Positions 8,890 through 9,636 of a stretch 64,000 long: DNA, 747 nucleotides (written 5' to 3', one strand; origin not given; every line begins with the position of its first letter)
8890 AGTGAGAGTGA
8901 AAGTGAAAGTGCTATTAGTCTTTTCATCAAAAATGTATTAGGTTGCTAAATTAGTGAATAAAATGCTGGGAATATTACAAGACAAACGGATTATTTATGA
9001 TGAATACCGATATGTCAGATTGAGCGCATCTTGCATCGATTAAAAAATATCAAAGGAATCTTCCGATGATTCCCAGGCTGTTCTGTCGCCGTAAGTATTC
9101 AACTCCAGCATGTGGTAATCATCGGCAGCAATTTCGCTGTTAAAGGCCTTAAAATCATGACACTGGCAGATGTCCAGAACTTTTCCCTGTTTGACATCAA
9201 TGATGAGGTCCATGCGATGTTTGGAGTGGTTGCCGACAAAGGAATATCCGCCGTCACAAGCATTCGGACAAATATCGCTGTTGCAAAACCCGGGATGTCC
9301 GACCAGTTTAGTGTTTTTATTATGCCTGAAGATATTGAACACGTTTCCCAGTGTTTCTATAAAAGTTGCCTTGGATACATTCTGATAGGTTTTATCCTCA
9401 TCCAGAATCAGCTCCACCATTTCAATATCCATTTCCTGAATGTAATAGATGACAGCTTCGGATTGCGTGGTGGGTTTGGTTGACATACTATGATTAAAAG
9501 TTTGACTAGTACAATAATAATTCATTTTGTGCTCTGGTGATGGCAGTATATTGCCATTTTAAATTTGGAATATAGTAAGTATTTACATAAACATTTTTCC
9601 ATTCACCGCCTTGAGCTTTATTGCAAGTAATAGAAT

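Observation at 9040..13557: Accessory islet: SF1B helicase plus Cys/His-rich small protein, divergent from a WYL-domain regulator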

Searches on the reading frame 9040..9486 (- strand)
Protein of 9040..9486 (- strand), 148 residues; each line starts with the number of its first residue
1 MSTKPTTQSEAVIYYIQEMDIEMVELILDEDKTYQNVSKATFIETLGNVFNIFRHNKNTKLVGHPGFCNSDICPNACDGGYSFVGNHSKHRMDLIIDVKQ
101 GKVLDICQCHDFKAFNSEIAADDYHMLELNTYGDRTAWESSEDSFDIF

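Call 5: search_protein_families(library=pfam, proteins=[window:9040-9486:-], max_evalue=0.01)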
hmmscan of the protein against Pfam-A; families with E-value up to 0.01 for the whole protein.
window:9040-9486:- (148 aa): 1 family
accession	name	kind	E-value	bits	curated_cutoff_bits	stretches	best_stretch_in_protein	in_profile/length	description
PF11608.14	RRM_MARF1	-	0.0057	17.3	27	0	84-142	18-78/89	MARF1, RNA recognition motif 1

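Call 6: search_protein_families(library=padloc, proteins=[window:9040-9486:-], max_evalue=0.01)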
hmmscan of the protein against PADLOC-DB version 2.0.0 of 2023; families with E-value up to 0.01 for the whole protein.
window:9040-9486:- (148 aa): 0 families

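Call 7: search_protein_families(library=ncbifam, proteins=[window:9040-9486:-], max_evalue=0.01)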
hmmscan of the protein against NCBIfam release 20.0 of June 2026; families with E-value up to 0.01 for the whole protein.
window:9040-9486:- (148 aa): 0 families

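Call 9: search_solved_structures(query=window:9040-9486:-, max_evalue=10)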
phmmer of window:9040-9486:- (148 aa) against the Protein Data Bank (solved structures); distinct sequences matched with E-value up to 10: 4.
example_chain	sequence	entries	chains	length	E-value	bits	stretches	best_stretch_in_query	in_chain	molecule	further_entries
9yil_G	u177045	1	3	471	1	12.5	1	27-62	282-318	Envelope glycoprotein gp160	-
9yih_E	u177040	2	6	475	1.1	12.5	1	27-62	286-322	Envelope glycoprotein gp160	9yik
9yho_E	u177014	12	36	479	1.1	12.4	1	27-62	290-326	Envelope glycoprotein gp120 | Envelope glycoprotein gp160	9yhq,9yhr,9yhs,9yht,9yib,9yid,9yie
2mf8_A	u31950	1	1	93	6.4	9.9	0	73-92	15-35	Myelin transcription factor 1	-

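Call 10: find_homologous_proteins(query=window:9040-9486:-, max_evalue=0.001)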
Query window:9040-9486:- (148 aa): 11 proteins with E <= 0.001 among 15 candidates.
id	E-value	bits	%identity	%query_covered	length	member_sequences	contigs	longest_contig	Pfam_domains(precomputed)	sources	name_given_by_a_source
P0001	2.0e-85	302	87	99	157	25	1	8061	-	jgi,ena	-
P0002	1.8e-82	292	84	100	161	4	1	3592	-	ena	-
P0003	1.5e-78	280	80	100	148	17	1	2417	-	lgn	-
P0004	2.4e-45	172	53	100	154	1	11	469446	-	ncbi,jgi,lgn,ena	jgi:hypothetical protein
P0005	2.6e-42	162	55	84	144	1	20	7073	-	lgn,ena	-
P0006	9.0e-42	160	54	92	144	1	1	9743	-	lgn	-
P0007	2.6e-40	156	54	82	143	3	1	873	-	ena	-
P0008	9.3e-40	154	53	84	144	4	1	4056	-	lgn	-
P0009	7.4e-38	148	56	79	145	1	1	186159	-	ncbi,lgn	ncbi:MAG: hypothetical protein U0T69_05890 [Chitinophagales bacterium]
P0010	2.2e-36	143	53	86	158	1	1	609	-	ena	-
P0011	3.3e-36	142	56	79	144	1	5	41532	-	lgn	-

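Call 11: find_encoding_contigs(protein=P0004, flank=8000, max_places=3)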
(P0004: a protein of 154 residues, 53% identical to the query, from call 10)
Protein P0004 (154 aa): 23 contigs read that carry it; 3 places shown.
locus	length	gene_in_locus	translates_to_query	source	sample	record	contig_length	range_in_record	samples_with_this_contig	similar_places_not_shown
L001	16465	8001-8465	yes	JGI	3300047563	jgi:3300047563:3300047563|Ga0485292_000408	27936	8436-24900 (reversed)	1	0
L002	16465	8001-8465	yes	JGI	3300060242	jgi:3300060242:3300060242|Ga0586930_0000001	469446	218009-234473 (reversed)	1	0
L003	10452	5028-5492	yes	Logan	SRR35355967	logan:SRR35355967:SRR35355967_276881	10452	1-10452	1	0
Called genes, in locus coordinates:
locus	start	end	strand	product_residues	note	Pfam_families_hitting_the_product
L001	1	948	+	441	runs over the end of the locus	PF00106:adh_short, PF01370:Epimerase (faint), PF08659:KR, PF13561:adh_short_C2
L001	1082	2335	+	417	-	-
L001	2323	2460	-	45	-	-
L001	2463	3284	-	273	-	PF04072:LCM (weak)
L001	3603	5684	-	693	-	PF01804:Penicil_amidase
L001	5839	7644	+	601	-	PF00871:Acetate_kinase, PF06130:PTAC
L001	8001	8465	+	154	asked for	-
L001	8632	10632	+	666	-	PF05649:Peptidase_M13_N, PF01431:Peptidase_M13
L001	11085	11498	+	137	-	-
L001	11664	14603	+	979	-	PF01565:FAD_binding_4, PF02913:FAD-oxidase_C, PF13183:Fer4_8, PF13534:Fer4_17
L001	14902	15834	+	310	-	PF10340:Say1_Mug180, PF20434:BD-FAE, PF07859:Abhydrolase_3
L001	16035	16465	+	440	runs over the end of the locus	PF01053:Cys_Met_Meta_PP, PF00155:Aminotran_1_2, PF00266:Aminotran_5 (weak), PF01041:DegT_DnrJ_EryC1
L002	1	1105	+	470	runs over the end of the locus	PF00106:adh_short, PF08659:KR, PF01370:Epimerase (weak), PF13561:adh_short_C2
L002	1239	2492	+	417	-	-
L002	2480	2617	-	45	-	-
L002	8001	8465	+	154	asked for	-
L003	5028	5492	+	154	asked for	-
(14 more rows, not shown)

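Call 12: find_encoding_contigs(protein=P0009, flank=8000, max_places=2)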
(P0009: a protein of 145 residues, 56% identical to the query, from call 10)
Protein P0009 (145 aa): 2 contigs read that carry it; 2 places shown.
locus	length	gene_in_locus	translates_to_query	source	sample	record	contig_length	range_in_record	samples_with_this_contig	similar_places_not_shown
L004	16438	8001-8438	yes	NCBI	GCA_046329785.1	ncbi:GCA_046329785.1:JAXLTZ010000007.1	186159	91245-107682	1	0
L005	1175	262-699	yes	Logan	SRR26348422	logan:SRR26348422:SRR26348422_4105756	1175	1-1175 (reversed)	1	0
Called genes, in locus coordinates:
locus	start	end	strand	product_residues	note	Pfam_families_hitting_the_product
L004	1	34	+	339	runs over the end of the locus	PF01565:FAD_binding_4, PF02873:MurB_C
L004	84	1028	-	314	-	-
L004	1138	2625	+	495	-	PF11074:DUF2779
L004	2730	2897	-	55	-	-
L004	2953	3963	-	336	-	PF13280:WYL, PF25583:WCX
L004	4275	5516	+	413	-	PF00078:RVT_1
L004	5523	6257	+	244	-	-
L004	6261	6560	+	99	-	PF11325:DUF3127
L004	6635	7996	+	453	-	PF05970:PIF1, PF13086:AAA_11 (faint), PF13245:AAA_19, PF13604:AAA_30, PF00004:AAA (weak), PF13538:UvrD_C_2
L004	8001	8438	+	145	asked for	-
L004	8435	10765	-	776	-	PF07494:Reg_prop (faint), PF21544:PorZ_N_b_propeller, PF18962:Por_Secre_tail (faint)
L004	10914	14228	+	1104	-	PF00133:tRNA-synt_1, PF09334:tRNA-synt_1g (weak), PF08264:Anticodon_1, PF19302:DUF5915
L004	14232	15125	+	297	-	PF01258:zf-dskA_traR (weak)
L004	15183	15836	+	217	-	PF01252:Peptidase_A8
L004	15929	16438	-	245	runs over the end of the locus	-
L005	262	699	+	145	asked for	-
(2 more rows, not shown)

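Call 13: find_encoding_contigs(protein=P0011, flank=8000, max_places=2)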
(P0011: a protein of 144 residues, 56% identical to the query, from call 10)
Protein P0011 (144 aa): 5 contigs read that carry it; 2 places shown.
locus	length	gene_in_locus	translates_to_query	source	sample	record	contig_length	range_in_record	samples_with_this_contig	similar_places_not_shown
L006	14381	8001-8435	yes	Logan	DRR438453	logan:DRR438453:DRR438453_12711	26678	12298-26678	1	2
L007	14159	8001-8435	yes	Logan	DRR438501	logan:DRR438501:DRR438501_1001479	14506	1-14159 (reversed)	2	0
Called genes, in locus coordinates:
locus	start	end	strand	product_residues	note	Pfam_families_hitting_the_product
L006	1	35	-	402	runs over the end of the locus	PF00534:Glycos_transf_1, PF13692:Glyco_trans_1_4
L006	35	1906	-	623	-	PF14121:Porin_10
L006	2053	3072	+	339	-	PF01565:FAD_binding_4, PF02873:MurB_C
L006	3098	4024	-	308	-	-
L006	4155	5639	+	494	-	PF11074:DUF2779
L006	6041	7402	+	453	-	PF13173:AAA_14, PF13635:DUF4143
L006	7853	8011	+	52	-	-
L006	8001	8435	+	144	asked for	-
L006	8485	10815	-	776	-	PF07494:Reg_prop (faint), PF21544:PorZ_N_b_propeller, PF18962:Por_Secre_tail (faint)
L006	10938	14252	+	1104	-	PF00133:tRNA-synt_1, PF09334:tRNA-synt_1g, PF08264:Anticodon_1, PF19302:DUF5915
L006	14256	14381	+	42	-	?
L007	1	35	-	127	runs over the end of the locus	?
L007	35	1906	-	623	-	PF14121:Porin_10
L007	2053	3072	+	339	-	PF01565:FAD_binding_4, PF02873:MurB_C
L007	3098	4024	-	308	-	-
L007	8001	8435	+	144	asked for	-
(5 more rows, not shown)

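Call 16: find_encoding_contigs(protein=P0001, flank=10000, max_places=4)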
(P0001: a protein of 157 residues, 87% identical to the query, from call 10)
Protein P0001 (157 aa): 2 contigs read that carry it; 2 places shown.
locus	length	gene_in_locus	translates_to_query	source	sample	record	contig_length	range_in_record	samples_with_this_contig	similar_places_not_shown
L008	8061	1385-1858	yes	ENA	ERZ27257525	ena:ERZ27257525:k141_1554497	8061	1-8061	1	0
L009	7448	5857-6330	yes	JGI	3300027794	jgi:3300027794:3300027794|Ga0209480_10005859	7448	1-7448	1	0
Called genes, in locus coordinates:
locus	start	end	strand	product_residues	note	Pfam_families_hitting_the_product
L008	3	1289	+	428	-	?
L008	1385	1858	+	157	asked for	-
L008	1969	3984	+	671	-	PF05649:Peptidase_M13_N, PF01431:Peptidase_M13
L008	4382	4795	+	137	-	-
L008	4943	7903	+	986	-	PF01565:FAD_binding_4, PF02913:FAD-oxidase_C, PF13183:Fer4_8, PF13534:Fer4_17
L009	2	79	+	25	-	?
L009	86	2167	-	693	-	PF01804:Penicil_amidase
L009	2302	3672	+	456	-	PF13286:HD_assoc (weak)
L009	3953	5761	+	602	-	PF00871:Acetate_kinase, PF06130:PTAC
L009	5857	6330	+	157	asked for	-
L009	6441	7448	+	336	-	?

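Call 17: find_encoding_contigs(protein=P0002, flank=10000, max_places=3)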
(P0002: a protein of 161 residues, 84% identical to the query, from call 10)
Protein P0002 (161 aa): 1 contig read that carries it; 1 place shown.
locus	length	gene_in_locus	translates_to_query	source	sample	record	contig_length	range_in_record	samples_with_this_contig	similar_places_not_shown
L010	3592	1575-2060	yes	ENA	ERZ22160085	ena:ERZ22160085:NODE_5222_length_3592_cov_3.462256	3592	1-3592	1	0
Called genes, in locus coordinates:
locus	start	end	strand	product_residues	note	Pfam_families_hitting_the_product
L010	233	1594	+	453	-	PF05970:PIF1, PF13245:AAA_19, PF13604:AAA_30, PF01443:Viral_helicase1 (faint), PF13538:UvrD_C_2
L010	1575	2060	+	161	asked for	-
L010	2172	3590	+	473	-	?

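Call 18: find_encoding_contigs(protein=P0006, flank=10000, max_places=3)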
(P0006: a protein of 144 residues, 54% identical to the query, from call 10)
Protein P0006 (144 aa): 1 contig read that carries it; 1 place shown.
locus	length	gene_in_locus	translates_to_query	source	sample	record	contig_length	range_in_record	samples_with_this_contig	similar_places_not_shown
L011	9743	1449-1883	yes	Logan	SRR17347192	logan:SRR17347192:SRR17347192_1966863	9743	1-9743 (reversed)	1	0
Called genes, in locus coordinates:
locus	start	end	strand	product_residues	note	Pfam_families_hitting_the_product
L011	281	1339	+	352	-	-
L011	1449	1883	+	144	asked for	-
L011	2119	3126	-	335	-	PF13280:WYL, PF25583:WCX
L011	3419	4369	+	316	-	PF00078:RVT_1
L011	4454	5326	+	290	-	-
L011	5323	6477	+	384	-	PF22561:HisKin-conflict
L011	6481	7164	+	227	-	-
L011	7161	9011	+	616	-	PF22563:iREC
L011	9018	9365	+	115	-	PF11325:DUF3127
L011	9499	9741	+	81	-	?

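Call 28: search_protein_families(library=padloc, proteins=[L004:4275-5516:+, L004:5523-6257:+, L004:6261-6560:+, L011:3419-4369:+, L011:4454-5326:+, L011:5323-6477:+, L011:6481-7164:+, L011:7161-9011:+, L011:9018-9365:+, L011:281-1339:+], max_evalue=0.001)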
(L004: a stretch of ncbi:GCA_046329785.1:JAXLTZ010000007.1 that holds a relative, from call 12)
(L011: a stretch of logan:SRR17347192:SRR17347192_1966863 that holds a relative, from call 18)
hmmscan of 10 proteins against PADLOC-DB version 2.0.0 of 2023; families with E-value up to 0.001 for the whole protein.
L004:4275-5516:+ (413 aa): 50 families (the best 25 are shown)
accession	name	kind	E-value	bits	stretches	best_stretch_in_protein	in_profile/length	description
PDLC02959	RT-Protease_XI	-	4.3e-107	357.1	1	43-395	20-336/510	single gene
PDLC02960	RT-Protease_XI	-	1.6e-106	355.3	1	43-391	18-330/506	single gene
PDLC02961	RT-TIR_XII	-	1.4e-100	335.5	2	190-396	150-346/475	single gene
PDLC02962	RT-TIR_XII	-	9.8e-99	329.4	2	190-402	148-352/478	single gene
PDLC02965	RT-Toprim_I-C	-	5.8e-96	320.5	1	44-403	11-336/529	single gene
PDLC02968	RT-Toprim_I-C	-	1.3e-93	312.7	1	44-403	11-335/529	single gene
PDLC02956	RT_XIII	-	6.1e-82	274.1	1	27-388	112-431/469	-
PDLC02966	RT-Toprim_I-C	-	1.3e-76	256.3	1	40-402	24-358/568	single gene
PDLC02963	RT-Toprim_I-C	-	1.2e-75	253.2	1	41-382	20-326/552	single gene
PDLC02946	RT_III-A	-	5.6e-68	227.5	2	190-369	166-319/330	-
PDLC02967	RT-Toprim_I-C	-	3.1e-66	222.3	2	191-316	151-266/549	single gene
PDLC02964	RT-Toprim_I-C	-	4.4e-65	218.4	2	191-317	152-269/554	single gene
PDLC02945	RT_III-A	-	9e-65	217.1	1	21-364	19-345/362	-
PDLC02944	RT_III-A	-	3.5e-60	202.8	1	47-392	58-380/597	-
PDLC02942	RT_III-A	-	2.3e-59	199.2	1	1-375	1-332/341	-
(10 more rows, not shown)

L004:5523-6257:+ (244 aa): 0 families

L004:6261-6560:+ (99 aa): 0 families

L011:3419-4369:+ (316 aa): 54 families (the best 25 are shown)
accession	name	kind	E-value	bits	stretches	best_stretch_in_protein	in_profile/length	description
PDLC02959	RT-Protease_XI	-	1.4e-86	289.5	1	44-316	24-266/510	single gene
PDLC02960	RT-Protease_XI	-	2.4e-86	288.7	1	45-316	20-263/506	single gene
PDLC02962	RT-TIR_XII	-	5.4e-84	280.7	2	190-316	150-272/478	single gene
PDLC02961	RT-TIR_XII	-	5.8e-84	280.7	2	190-316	152-274/475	single gene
PDLC02956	RT_XIII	-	2.5e-77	258.9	1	43-314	128-380/469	-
PDLC02968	RT-Toprim_I-C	-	3.9e-76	255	2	190-316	135-249/529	single gene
PDLC02965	RT-Toprim_I-C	-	7e-76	254.2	2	190-316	135-249/529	single gene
PDLC02966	RT-Toprim_I-C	-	2.5e-74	248.8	1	50-311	36-280/568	single gene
PDLC02963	RT-Toprim_I-C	-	8.2e-74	247.1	1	50-311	31-275/552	single gene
PDLC02967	RT-Toprim_I-C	-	3.4e-68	228.8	2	190-311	152-263/549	single gene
PDLC02964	RT-Toprim_I-C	-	2.8e-66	222.4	2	190-310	153-263/554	single gene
PDLC02946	RT_III-A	-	1.9e-64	215.9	2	189-314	167-277/330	-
PDLC02945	RT_III-A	-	4.8e-61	204.8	1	44-314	53-308/362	-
PDLC02949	RT_other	-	9.7e-58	194.5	1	49-313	177-420/481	-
PDLC03740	RT_outgroup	-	6.9e-57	191.5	1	49-313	114-357/407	retron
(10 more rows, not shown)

L011:4454-5326:+ (290 aa): 5 families
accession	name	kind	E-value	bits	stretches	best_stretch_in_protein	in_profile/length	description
PDLC02959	RT-Protease_XI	-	3.5e-07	27.5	1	1-41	289-326/510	single gene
PDLC02960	RT-Protease_XI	-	6.6e-07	26.7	1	1-39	286-323/506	single gene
PDLC02961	RT-TIR_XII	-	8.5e-05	19.6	1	1-232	298-466/475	single gene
PDLC02965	RT-Toprim_I-C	-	0.00071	16.6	1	3-36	280-313/529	single gene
PDLC02968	RT-Toprim_I-C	-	0.00092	16.2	1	3-40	280-317/529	single gene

L011:5323-6477:+ (384 aa): 0 families

L011:6481-7164:+ (227 aa): 0 families

L011:7161-9011:+ (616 aa): 0 families

L011:9018-9365:+ (115 aa): 0 families

L011:281-1339:+ (352 aa): 0 families

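Call 29: search_protein_families(library=pfam, proteins=[L004:4275-5516:+, L004:5523-6257:+, L004:6261-6560:+, L011:3419-4369:+, L011:4454-5326:+, L011:5323-6477:+, L011:6481-7164:+, L011:7161-9011:+, L011:9018-9365:+, L011:281-1339:+], max_evalue=0.01)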
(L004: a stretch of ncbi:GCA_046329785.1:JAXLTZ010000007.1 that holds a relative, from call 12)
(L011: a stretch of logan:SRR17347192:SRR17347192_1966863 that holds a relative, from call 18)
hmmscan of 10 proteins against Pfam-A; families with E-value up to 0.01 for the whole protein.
L004:4275-5516:+ (413 aa): 1 family
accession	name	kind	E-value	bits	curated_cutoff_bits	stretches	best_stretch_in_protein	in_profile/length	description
PF00078.32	RVT_1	-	1.5e-23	84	29.6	1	66-284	1-192/205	Reverse transcriptase (RNA-dependent DNA polymerase)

L004:5523-6257:+ (244 aa): 0 families

L004:6261-6560:+ (99 aa): 1 family
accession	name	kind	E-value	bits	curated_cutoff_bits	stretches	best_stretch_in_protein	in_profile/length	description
PF11325.14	DUF3127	-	9.3e-26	90.3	27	1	3-86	2-85/85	Domain of unknown function (DUF3127)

L011:3419-4369:+ (316 aa): 1 family
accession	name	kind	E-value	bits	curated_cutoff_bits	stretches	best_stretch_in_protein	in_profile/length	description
PF00078.32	RVT_1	-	5.6e-23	82.2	29.6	1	64-283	1-193/205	Reverse transcriptase (RNA-dependent DNA polymerase)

L011:4454-5326:+ (290 aa): 0 families

L011:5323-6477:+ (384 aa): 1 family
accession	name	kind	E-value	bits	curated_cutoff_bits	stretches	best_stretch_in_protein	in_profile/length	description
PF22561.2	HisKin-conflict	-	1.5e-71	241.9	27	1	85-383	2-303/303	Histidine Kinase domain observed in conflict contexts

L011:6481-7164:+ (227 aa): 0 families

L011:7161-9011:+ (616 aa): 2 families
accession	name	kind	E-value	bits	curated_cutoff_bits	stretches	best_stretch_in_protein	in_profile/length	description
PF22563.2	iREC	-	1.3e-17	64.3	27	1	30-123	20-115/115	Inactive Receiver domain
PF00072.30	Response_reg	-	0.00047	20.7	30.2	1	314-367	48-101/111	Response regulator receiver domain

L011:9018-9365:+ (115 aa): 1 family
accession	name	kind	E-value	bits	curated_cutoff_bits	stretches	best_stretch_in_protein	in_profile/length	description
PF11325.14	DUF3127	-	7.9e-26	90.5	27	1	3-86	2-85/85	Domain of unknown function (DUF3127)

L011:281-1339:+ (352 aa): 0 families

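Call 30: predict_structure(alignment_id=A2)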
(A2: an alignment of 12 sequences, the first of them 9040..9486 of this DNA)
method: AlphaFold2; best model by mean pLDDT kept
length: 148 residues; sequences in the alignment: 12
mean_pLDDT: 70.2   pTM: 0.65
mean pLDDT of the five models: 70.2, 68.9, 43.3, 39.5, 38.0
residues with pLDDT >= 90: 26; 70-90: 62; 50-70: 21; < 50: 39
segments of 3 or more residues with pLDDT < 50: 110-127, 131-148
pLDDT, mean of each block of 10 residues (from residue 1): 73 92 93 87 88 87 71 59 82 84 77 31 45 42 34
secondary structure, 60 per line:
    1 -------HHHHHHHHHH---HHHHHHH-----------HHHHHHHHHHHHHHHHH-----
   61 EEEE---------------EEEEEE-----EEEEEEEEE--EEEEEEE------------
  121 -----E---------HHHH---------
elements in order: H8-17 H21-27 H39-55 E61-64 E80-85 E91-99 E102-108 H136-139

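Call 31: search_protein_representatives(alignment_id=A2)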
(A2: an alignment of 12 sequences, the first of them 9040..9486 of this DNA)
Query: 12 sequences, 146 profile positions. Proteins with E-value up to 0.001 (for the whole library): 748; up to 1e-10: 451; up to 1e-30: 8. The best 150 are listed.
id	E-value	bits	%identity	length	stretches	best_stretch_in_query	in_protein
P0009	4.2e-65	234.2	-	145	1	3-146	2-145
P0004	5.7e-61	220.8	-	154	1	1-146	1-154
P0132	3.6e-42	159.8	-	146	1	1-145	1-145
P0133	2.5e-33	131.1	-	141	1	3-120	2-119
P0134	3.2e-32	127.6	-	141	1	4-116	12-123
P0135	6.0e-32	126.7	-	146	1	4-121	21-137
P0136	1.1e-31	125.8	-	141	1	4-145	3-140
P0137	9.2e-31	122.8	-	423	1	6-117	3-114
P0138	4.3e-30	120.6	-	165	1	4-125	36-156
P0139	6.1e-30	120.2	-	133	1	4-123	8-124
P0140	6.6e-30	120.0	-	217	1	11-114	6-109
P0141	8.6e-30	119.7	-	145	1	3-115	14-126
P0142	2.8e-29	118.0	-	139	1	4-116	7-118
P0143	4.0e-29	117.5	-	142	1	3-115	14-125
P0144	4.7e-29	117.3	-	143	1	4-118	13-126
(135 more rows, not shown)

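Call 36: fold_search(model_id=the predicted structure, library=pdb)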
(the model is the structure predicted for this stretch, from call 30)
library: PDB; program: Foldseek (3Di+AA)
matches with E <= 10: 470; with E <= 0.001: 0
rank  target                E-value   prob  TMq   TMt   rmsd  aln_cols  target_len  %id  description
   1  3f40                  3.3e-03  0.99  0.37  0.46   5.7       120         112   12  Crystal structure of NTF2-like protein of unknown function (YP_677363.1) from CYTOPHAGA HUTCHINSONII ATCC 33406 at 1.27  (released 2008-11-18)
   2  5cf1_D                3.5e-03  0.96  0.33  0.35   6.6       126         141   13  Crystal Structure of the M32V/M78V/I80V/L114F mutant of LEH (released 2016-07-13)
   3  4xby_A                5.2e-03  0.94  0.33  0.34   6.5       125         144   13  Crystal Structure of the L74F/M78V/I80V/L114F mutant of LEH complexed with cyclopentene oxide (released 2015-07-15)
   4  5tph_A                6.7e-03  0.92  0.34  0.40   5.7       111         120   13  Crystal structure of a de novo designed protein homodimer with curved beta-sheet (released 2017-01-25)
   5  5l33                  7.6e-03  0.99  0.40  0.52   5.3       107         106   10  Crystal structure of a de novo designed protein with curved beta-sheet (released 2017-01-25)
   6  5yqt_E                8.1e-03  0.93  0.34  0.35   5.6       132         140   14  Crystal Structure of the L74F/M78V/I80V/L114F mutant of LEH complexed with cyclopentene oxide (released 2018-06-27)
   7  4xdw_F                8.1e-03  0.91  0.33  0.35   6.5       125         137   13  Crystal Structure of the L74F/M78V/I80V/L114F mutant of LEH (released 2015-07-15)
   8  4r9l_C                8.7e-03  0.63  0.30  0.28   9.0       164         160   12  Structure of a thermostable elevenfold mutant of limonene epoxide hydrolase from Rhodococcus erythropolis, containing  (released 2014-09-24)
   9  9r0z                  9.2e-03  0.97  0.38  0.51   4.8       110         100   12  De novo designed homodimeric NTF2-like protein (released 2025-10-22)
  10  5yao_B                9.2e-03  0.96  0.38  0.45   5.2       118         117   14  The complex structure of SZ529 and expoxid (released 2018-06-27)
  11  5gkw_A                9.2e-03  0.87  0.31  0.32   7.8       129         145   11  crystal structure of SZ529 complex with (R,R)-cyclopentanediol (released 2017-07-12)
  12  4xby_H                9.2e-03  0.85  0.30  0.31   7.2       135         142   11  Crystal Structure of the L74F/M78V/I80V/L114F mutant of LEH complexed with cyclopentene oxide (released 2015-07-15)
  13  4xdv_A                1.0e-02  0.91  0.34  0.35   5.5       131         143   14  Crystal Structure of the L74F/M78V/I80V/L114F mutant of LEH complexed with cyclohexanediol (released 2015-07-15)
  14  9r0t_A                1.1e-02  0.97  0.40  0.52   5.2       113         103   12  De novo designed homodimeric NTF2-like protein with a hydrophobic pocket (released 2025-10-22)
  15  4r9l_A                1.1e-02  0.84  0.35  0.35   6.7       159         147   13  Structure of a thermostable elevenfold mutant of limonene epoxide hydrolase from Rhodococcus erythropolis, containing  (released 2014-09-24)
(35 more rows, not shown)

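Call 89: search_dna_similar(query=window:9040-9486:-, collection=phages, mode=protein, max_evalue=0.001, max_rows=10)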
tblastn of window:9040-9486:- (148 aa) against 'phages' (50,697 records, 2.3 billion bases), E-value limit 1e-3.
No match.
